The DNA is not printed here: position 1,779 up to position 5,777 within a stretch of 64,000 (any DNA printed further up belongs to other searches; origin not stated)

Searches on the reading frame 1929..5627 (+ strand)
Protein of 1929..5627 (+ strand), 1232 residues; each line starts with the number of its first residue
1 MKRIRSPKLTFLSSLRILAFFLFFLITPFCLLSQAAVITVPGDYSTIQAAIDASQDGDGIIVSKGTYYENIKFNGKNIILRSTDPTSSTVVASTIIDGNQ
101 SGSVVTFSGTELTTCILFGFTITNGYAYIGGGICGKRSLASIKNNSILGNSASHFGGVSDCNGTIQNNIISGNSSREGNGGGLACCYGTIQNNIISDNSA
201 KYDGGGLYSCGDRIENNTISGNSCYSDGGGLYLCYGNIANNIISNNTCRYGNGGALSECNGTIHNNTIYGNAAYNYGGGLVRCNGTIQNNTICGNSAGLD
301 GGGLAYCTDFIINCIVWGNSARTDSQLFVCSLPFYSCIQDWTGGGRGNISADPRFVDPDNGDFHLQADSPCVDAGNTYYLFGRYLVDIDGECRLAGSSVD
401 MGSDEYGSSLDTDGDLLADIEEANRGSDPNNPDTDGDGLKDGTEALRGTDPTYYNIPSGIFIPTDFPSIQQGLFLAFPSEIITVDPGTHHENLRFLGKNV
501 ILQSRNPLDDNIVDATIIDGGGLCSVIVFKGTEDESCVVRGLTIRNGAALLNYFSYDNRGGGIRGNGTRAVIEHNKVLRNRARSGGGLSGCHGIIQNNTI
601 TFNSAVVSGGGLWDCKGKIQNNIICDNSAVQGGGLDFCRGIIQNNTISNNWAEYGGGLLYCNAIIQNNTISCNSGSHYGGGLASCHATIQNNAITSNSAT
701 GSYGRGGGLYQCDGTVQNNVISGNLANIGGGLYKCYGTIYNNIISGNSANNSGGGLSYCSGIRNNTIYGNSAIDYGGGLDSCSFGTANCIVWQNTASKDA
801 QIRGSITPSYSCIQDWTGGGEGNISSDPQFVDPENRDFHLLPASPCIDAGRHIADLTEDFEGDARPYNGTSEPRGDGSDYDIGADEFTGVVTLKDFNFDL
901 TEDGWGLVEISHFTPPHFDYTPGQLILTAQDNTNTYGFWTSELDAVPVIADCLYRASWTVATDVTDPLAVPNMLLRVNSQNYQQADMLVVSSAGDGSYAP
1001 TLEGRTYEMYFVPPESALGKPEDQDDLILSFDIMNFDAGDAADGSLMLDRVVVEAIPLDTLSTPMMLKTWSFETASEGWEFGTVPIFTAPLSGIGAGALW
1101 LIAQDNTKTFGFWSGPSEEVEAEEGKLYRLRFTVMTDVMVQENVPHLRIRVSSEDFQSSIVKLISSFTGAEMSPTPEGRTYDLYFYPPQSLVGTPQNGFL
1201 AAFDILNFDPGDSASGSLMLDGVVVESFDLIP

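Call 29: search_protein_families(library=pfam, proteins=[window:1929-5627:+], max_evalue=0.00001)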
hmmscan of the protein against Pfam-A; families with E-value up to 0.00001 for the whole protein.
window:1929-5627:+ (1232 aa): 2 families
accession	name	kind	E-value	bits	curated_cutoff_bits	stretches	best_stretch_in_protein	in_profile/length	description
PF13229.12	Beta_helix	-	6e-09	36.2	25.9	0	187-320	9-138/158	Right handed beta helix region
PF05048.19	NosD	-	1.4e-07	31.7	23.6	0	54-246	4-168/212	Periplasmic copper-binding protein (NosD)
